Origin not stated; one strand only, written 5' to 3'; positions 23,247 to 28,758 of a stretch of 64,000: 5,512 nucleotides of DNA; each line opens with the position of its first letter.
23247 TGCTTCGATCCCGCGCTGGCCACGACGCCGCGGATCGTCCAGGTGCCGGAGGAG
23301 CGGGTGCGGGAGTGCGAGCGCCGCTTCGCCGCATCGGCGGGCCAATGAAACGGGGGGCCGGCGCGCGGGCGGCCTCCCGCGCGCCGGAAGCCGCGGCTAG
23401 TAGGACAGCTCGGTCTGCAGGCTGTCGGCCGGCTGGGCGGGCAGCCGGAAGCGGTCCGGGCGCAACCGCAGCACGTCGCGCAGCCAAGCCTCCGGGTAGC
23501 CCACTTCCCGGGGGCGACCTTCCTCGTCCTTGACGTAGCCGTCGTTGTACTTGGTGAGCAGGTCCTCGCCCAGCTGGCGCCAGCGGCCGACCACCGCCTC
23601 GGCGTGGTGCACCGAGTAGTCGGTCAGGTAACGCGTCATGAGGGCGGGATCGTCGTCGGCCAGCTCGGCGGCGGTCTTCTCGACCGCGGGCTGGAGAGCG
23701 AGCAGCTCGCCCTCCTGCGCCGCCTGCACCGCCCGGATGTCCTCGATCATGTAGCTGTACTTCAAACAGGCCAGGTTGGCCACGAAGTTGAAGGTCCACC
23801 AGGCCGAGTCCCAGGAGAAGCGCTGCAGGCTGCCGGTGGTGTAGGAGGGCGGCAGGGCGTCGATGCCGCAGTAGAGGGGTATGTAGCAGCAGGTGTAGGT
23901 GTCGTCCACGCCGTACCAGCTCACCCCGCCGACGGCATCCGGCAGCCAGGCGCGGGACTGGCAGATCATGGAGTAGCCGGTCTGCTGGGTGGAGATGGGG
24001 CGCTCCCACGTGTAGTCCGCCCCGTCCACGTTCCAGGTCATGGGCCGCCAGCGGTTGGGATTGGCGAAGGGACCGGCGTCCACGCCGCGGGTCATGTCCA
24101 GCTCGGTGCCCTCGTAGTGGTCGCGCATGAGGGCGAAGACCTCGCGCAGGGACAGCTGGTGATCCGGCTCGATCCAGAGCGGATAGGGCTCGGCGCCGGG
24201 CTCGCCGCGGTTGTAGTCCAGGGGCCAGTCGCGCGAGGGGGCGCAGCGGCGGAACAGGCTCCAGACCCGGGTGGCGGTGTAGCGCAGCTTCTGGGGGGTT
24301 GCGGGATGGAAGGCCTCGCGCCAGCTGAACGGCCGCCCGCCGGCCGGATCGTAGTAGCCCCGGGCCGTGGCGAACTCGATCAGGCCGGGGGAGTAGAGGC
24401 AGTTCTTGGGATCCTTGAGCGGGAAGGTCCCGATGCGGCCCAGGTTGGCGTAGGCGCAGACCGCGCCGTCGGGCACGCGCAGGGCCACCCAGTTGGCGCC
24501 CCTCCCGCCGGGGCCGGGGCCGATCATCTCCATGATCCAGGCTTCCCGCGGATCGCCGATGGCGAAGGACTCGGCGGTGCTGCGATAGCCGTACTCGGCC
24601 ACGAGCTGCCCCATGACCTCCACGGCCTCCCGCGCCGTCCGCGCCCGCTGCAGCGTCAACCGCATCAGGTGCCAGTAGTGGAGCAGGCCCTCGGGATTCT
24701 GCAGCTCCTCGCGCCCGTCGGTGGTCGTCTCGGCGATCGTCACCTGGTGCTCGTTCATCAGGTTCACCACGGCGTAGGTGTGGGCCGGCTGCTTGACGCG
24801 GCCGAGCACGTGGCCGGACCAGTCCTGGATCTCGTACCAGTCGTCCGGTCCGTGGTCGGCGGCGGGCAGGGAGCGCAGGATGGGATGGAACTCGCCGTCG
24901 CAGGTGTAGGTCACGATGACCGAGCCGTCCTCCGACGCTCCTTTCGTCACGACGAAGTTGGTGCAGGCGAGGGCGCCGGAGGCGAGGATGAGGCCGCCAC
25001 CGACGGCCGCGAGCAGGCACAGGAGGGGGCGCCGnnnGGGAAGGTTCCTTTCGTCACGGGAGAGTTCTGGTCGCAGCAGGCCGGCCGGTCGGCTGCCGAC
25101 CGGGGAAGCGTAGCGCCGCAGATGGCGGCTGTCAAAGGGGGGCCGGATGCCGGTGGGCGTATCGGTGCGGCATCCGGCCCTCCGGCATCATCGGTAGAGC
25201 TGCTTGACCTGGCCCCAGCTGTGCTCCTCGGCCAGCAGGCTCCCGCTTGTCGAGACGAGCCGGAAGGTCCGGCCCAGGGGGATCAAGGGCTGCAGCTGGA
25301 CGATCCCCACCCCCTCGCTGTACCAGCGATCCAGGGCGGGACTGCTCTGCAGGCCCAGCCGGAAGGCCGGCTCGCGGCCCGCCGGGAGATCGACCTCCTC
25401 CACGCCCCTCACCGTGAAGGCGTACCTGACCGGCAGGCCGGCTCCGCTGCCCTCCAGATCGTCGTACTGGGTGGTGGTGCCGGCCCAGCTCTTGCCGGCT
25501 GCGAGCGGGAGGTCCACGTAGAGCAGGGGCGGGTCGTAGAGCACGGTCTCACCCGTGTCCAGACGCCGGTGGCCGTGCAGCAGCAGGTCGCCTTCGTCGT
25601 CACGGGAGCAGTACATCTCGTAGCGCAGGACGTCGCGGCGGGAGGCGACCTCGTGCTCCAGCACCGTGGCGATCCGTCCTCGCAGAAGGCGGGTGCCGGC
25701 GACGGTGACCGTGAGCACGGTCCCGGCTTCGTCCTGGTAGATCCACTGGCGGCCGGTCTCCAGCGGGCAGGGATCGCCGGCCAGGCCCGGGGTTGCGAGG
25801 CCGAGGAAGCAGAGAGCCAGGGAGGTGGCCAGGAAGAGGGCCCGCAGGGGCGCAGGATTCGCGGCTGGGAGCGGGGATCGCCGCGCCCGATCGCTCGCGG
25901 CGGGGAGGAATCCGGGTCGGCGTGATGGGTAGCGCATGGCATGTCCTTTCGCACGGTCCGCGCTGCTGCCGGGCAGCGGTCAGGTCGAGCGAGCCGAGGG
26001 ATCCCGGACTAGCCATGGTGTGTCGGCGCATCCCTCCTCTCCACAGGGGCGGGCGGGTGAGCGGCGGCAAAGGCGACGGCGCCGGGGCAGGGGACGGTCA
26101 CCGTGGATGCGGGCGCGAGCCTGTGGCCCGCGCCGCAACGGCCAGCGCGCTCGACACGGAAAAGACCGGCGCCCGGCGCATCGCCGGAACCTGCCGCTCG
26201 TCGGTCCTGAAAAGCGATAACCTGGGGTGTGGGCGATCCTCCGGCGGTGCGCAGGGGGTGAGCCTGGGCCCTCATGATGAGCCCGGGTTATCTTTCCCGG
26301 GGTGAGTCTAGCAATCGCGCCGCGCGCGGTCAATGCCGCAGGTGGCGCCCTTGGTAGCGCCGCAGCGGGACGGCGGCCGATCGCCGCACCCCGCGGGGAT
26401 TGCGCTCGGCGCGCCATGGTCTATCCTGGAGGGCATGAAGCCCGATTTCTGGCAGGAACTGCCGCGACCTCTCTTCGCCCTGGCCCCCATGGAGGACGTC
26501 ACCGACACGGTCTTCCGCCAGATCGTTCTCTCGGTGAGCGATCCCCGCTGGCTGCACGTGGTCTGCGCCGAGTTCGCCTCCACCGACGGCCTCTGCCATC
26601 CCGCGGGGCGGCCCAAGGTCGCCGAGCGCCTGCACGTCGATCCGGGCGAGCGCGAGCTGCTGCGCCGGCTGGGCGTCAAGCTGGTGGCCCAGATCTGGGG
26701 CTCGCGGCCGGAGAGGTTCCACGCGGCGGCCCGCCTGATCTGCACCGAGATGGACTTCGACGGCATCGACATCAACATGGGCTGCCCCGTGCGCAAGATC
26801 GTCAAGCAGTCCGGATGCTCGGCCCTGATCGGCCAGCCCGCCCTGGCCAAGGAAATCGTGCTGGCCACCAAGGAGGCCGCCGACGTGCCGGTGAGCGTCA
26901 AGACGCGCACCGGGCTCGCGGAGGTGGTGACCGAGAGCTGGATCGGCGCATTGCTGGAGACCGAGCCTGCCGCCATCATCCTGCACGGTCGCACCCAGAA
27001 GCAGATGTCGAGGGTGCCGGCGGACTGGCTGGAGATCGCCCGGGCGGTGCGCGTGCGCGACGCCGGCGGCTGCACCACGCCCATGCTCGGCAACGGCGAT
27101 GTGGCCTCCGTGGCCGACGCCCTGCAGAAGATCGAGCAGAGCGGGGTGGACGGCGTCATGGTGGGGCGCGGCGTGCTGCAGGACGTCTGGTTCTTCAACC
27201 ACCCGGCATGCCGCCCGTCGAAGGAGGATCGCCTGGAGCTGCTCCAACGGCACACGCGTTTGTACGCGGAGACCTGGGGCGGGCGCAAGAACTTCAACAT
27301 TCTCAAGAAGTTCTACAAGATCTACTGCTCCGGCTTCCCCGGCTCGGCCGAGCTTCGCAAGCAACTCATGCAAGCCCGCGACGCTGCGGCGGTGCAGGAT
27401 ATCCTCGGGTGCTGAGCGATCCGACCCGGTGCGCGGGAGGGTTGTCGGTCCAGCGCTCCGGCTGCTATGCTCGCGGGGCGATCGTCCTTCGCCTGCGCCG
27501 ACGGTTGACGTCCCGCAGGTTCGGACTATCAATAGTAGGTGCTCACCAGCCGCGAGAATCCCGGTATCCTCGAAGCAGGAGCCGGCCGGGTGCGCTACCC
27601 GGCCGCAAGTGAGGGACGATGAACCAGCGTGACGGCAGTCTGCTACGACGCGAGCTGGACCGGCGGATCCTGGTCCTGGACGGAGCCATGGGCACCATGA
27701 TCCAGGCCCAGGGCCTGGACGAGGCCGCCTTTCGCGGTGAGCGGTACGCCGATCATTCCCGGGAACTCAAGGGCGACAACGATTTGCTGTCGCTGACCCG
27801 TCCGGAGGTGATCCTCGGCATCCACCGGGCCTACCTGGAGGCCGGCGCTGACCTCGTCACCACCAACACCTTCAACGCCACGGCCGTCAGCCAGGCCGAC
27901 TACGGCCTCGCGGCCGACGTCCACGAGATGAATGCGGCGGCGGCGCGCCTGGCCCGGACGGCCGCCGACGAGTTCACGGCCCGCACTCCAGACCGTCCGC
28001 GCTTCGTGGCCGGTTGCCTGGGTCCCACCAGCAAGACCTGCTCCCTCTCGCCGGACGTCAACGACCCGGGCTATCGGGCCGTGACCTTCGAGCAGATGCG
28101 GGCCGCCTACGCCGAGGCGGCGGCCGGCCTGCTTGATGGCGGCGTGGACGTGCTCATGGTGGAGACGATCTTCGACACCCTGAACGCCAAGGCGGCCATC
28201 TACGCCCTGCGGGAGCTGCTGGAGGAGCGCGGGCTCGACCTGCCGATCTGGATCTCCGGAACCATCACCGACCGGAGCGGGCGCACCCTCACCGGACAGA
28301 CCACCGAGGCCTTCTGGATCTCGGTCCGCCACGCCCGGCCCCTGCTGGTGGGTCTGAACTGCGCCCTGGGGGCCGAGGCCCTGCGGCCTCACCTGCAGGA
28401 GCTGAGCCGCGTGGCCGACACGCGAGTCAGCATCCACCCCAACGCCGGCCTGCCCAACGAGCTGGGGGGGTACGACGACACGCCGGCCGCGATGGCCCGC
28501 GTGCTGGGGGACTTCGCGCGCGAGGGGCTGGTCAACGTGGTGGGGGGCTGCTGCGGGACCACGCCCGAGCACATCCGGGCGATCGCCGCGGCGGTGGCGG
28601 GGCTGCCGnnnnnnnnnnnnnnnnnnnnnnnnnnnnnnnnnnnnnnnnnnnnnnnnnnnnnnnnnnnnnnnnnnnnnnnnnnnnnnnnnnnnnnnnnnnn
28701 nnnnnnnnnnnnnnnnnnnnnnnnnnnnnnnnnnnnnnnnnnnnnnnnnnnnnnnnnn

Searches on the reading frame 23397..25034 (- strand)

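Call 38: search_protein_families(library=pfam, proteins=[window:23397-25034:-], max_evalue=0.00001)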
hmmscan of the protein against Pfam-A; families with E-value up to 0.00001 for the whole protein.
window:23397-25034:- (545 aa): 1 family
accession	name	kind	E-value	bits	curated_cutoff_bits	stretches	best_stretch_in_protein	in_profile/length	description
PF03577.20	Peptidase_C69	-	2.6e-74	251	23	1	78-437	76-400/402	Peptidase family C69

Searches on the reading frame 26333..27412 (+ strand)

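Call 6: search_protein_families(library=pfam, proteins=[window:26333-27412:+])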
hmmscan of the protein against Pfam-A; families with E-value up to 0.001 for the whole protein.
window:26333-27412:+ (360 aa): 1 family
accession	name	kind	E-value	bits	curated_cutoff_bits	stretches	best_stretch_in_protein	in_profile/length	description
PF01207.24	Dus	-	6.7e-50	170.4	20.4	1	50-352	2-296/311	Dihydrouridine synthase (Dus)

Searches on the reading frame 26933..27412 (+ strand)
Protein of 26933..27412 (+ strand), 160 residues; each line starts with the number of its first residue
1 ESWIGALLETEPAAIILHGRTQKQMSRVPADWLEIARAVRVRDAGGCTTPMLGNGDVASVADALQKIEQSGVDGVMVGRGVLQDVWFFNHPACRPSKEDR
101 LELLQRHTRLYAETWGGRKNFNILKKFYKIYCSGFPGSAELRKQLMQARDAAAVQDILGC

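Call 60: find_homologous_proteins(query=window:26933-27412:+, max_evalue=1e-10)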
Query window:26933-27412:+ (160 aa): 24 proteins with E <= 1e-10 among 218 candidates.
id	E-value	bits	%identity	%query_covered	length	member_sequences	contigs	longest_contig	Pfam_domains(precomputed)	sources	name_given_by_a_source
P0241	8.2e-53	197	58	99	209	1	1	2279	PF01207.24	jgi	jgi:tRNA-dihydrouridine synthase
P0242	1.3e-48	183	54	99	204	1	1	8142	PF01207.24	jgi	-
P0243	7.6e-48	180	53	96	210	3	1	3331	PF01207.24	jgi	jgi:tRNA-dihydrouridine synthase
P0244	1.9e-47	179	54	99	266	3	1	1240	PF01207.24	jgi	jgi:tRNA-dihydrouridine synthase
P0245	2.2e-47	179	51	99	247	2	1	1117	PF01207.24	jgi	jgi:tRNA-dihydrouridine synthase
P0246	3.5e-47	178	52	100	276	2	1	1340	PF01207.24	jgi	jgi:tRNA-dihydrouridine synthase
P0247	3.7e-47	178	54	96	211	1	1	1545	PF01207.24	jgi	jgi:tRNA-dihydrouridine synthase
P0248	8.0e-47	177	55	96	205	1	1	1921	PF01207.24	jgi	jgi:tRNA-dihydrouridine synthase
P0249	8.0e-47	177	52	99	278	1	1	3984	PF01207.24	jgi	jgi:tRNA-dihydrouridine synthase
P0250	1.4e-46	176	51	100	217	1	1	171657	PF01207.24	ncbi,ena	-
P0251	1.5e-45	173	53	96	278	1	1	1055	PF01207.24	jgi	jgi:tRNA-dihydrouridine synthase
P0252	5.8e-45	171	50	98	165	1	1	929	PF01207.24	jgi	jgi:tRNA-dihydrouridine synthase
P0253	8.2e-45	171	52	93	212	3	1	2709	PF01207.24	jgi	-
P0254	5.2e-44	168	51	96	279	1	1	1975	PF01180.28,PF01207.24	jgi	jgi:tRNA-dihydrouridine synthase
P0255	1.6e-43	166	49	100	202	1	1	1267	PF01207.24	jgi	jgi:tRNA-dihydrouridine synthase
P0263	3.3e-12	65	92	24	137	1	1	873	PF01207.24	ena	-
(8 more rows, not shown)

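Call 61: find_encoding_contigs(protein=P0263, flank=1000, max_places=2)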
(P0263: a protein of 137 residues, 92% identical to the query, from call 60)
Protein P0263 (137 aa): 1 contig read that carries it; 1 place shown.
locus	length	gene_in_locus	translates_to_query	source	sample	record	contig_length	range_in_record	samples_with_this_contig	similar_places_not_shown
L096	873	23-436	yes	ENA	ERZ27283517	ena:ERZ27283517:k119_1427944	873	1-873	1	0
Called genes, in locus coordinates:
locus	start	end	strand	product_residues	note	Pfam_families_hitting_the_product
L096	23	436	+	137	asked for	PF01207:Dus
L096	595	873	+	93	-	?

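Call 62: find_encoding_contigs(protein=P0242, flank=4000, max_places=2)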
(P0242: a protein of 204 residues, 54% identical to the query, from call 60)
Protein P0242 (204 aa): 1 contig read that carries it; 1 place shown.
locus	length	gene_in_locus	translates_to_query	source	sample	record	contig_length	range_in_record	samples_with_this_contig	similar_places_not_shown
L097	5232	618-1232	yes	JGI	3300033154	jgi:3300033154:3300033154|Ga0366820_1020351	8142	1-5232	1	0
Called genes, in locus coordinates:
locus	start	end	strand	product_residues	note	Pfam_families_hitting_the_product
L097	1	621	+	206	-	?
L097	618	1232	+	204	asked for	PF01207:Dus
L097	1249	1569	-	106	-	-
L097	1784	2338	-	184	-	-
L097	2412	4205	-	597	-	PF02771:Acyl-CoA_dh_N, PF02770:Acyl-CoA_dh_M, PF00441:Acyl-CoA_dh_1, PF08028:Acyl-CoA_dh_2, PF22924:ACOX_C_alpha1 (weak), PF21263:Acyl-CoA-dh_C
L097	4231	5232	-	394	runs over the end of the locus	PF00108:Thiolase_N, PF00109:ketoacyl-synt (weak), PF02803:Thiolase_C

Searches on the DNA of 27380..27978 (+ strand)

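Call 4: search_rna_families(source=window, start=27380, end=27680, threshold=evalue, max_evalue=10, show_alignments=3)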
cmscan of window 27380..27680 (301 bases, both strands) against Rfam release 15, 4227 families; matches with E-value up to 10: 2.
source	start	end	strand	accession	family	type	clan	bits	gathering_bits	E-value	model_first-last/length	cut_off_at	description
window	27426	27461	-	RF04284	mir-532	Gene; miRNA;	-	18.2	75.2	0.18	15-61/75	no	mir-532 microRNA precursor family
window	27389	27417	+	RF01119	sR32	Gene; snRNA; snoRNA; CD-box;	-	10.1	40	2.5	29-57/57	no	Small nucleolar RNA sR32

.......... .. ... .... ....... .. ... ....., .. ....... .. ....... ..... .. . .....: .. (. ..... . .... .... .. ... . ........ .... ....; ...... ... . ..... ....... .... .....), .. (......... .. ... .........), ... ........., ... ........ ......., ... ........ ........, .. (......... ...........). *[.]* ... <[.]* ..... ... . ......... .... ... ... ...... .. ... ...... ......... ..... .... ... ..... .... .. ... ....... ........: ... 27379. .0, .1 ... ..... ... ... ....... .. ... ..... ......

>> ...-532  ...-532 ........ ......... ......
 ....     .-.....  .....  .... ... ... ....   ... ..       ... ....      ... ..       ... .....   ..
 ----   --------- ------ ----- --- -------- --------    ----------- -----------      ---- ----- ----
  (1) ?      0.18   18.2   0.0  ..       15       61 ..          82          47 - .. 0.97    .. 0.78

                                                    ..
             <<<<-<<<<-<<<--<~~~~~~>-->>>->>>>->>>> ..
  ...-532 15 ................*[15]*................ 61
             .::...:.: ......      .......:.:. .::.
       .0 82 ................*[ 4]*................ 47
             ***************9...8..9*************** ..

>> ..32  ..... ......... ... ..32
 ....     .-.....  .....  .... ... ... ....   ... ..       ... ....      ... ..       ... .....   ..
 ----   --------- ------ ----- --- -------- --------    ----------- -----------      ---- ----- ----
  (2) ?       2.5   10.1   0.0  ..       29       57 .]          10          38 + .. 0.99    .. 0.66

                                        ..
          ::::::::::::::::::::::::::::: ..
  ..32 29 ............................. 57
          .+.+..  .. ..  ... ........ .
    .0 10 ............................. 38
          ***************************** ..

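Call 52: search_rna_families(sources=[L095, L081, L082, L083, L085], threshold=evalue, max_evalue=5)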
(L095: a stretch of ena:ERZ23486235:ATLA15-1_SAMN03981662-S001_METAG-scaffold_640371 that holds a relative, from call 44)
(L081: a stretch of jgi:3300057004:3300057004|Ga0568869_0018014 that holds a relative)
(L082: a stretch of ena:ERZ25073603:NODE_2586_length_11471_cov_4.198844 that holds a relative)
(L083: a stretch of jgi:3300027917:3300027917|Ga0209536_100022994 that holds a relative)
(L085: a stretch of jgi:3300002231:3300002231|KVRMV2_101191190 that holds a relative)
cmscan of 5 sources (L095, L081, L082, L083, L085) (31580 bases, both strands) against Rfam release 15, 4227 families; matches with E-value up to 5: 2.
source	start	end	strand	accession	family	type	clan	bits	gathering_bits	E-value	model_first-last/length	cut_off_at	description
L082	4500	4566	-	RF01128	sR43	Gene; snRNA; snoRNA; CD-box;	-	17.3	45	3.8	1-56/56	no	Small nucleolar RNA sR42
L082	5947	6002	-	RF01151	snoU82P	Gene; snRNA; snoRNA; CD-box;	-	16.8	42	3.9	1-55/55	no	Small nucleolar RNA U82P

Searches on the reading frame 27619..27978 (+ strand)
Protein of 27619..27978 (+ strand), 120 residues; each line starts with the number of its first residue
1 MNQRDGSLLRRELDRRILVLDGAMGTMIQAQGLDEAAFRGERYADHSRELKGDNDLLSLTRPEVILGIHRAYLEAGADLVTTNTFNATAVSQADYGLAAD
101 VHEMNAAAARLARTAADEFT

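Call 43: find_homologous_proteins(query=window:27619-27978:+, max_evalue=1e-20)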
Query window:27619-27978:+ (120 aa): 3397 proteins with E <= 1e-20 among 4326 candidates; the best 120 are listed.
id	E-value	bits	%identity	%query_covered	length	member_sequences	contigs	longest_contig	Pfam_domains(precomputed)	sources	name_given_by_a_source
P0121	2.7e-53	197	93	84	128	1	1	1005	PF02574.23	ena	-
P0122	6.9e-43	163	71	93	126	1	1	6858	PF02574.23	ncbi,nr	ncbi:MAG: homocysteine S-methyltransferase family protein, partial [Gemmatimonadetes bacterium]|nr:h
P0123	7.5e-43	163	71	95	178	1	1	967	PF02574.23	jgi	-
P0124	6.1e-42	160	69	95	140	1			PF02574.23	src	-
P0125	6.8e-42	160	72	93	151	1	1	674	PF02574.23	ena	-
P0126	7.5e-42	160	72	92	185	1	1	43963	PF02574.23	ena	-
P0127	1.5e-41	159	73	88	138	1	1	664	PF02574.23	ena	-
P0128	1.7e-41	159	73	88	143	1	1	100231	PF02574.23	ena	-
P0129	2.5e-41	158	66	99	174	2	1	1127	PF02574.23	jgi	jgi:5-methyltetrahydrofolate--homocysteine methyltransferase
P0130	2.6e-41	158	75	76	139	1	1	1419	PF02574.23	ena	-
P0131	2.8e-41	158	69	94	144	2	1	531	PF02574.23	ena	-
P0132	3.8e-41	158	70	83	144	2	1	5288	PF02574.23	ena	-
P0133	6.4e-41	157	71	93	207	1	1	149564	PF02574.23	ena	-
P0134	9.5e-41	156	70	90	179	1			PF02574.23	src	-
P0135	1.1e-40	156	71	93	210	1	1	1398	PF02574.23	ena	-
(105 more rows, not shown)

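Call 44: find_encoding_contigs(protein=P0121, flank=1000, max_places=3)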
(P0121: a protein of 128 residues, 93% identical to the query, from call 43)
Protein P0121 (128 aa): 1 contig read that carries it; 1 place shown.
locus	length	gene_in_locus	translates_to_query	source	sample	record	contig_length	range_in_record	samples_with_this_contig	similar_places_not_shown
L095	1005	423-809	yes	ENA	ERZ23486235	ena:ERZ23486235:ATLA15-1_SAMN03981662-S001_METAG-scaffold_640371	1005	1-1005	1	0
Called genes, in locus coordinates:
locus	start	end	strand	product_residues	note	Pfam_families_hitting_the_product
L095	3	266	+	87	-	?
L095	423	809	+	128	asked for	PF02574:S-methyl_trans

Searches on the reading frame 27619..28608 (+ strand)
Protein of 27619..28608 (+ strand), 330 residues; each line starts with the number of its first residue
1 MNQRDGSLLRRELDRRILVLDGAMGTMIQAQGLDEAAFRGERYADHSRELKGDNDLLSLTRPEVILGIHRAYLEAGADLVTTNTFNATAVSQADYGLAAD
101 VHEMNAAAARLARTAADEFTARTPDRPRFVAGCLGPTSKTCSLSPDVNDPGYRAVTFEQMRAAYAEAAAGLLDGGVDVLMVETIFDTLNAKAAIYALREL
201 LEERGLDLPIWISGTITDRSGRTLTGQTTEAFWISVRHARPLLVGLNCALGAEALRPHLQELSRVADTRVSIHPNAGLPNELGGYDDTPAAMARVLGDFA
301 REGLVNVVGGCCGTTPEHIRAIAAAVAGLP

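Call 7: find_related_loci(query=window:27619-28608:+, collection=genome_contigs, flank=1500)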
Query window:27619-28608:+ (330 aa) in genome_contigs; peptide patterns used: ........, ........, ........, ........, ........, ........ (x = any residue, [..] = any of these).
600 stretches matched a pattern (row limit reached: there are more); 588 encode a relative of the query (tblastn E <= 1e-3); the best 80 are kept; 80 distinct loci.
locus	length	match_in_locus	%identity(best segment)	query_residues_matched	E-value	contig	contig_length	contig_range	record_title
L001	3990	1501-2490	71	1-330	1e-155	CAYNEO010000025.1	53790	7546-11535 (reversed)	MAG TPA_asm: uncultured Ignavibacteriales bacterium isolate binchicken_co150_676 genome assembly, contig: NODE_1193_leng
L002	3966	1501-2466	66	9-330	2e-146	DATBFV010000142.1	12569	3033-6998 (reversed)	MAG TPA_asm: Gemmatimonadales bacterium isolate SMAG_U3820 k141_3698908, whole genome shotgun sequence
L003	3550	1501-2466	67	9-330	1e-147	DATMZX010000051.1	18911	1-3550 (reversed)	MAG TPA_asm: Gemmatimonadales bacterium isolate SMAG_U11146 k141_1247641, whole genome shotgun sequence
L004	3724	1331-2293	65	9-329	1e-149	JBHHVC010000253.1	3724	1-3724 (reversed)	MAG: Candidatus Zixiibacteriota bacterium isolate S.4.sp3_bin.43 NODE_13169_length_3724_cov_4.191333, whole genome shotg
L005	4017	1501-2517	64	7-330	6e-144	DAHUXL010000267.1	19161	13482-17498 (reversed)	MAG TPA_asm: Rhodanobacter sp. isolate clean1651 k141_142027, whole genome shotgun sequence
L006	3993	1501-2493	67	9-328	1e-143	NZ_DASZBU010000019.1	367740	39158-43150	MAG: Frateuria sp. isolate SMAG_U6423 k141_44131, whole genome shotgun sequence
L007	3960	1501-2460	65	7-326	1e-144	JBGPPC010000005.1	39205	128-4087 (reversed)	MAG: Gammaproteobacteria bacterium isolate OBJ2_061818_050_23 k141_1035595_length_39205_cov_13.6680, whole genome shotgu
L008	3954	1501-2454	67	9-326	1e-143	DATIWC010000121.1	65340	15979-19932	MAG TPA_asm: Usitatibacter sp. isolate SMAG_U15213 k141_4224942, whole genome shotgun sequence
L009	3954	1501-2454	68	9-326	2e-143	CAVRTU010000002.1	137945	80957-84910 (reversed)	MAG: uncultured Gemmatimonadales bacterium isolate MFD02809.bin.4.106 genome assembly, contig: contig_148090, whole geno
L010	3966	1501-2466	65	10-330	3e-143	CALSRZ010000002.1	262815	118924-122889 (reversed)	MAG: uncultured Pseudomonadales bacterium isolate P_MB232 genome assembly, contig: contig_17950_P_MB232, whole genome sh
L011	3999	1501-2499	65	7-329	5e-143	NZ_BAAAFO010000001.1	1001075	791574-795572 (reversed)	Rhodanobacter caeni strain JCM 16242 sequence01, whole genome shotgun sequence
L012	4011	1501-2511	65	7-326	7e-144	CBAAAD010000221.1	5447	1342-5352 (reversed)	MAG: uncultured Methylobacterium sp. isolate Green_AP.bin.2 genome assembly, contig: NODE_8841_length_5447_cov_5.130935,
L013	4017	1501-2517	64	7-330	7e-143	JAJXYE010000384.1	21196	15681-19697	MAG: Proteobacteria bacterium isolate BP6.bin59 NODE_3503_length_21196_cov_1.912241, whole genome shotgun sequence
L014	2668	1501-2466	65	9-330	5e-146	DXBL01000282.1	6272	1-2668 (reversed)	MAG TPA_asm: Candidatus Pseudomonas excrementavium isolate CHK174-787 CHK174__C193627_L6272_SAMEA104467488, whole genome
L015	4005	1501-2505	64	7-326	1e-142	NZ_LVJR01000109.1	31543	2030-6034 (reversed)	Rhodanobacter sp. FW104-R8 contig85, whole genome shotgun sequence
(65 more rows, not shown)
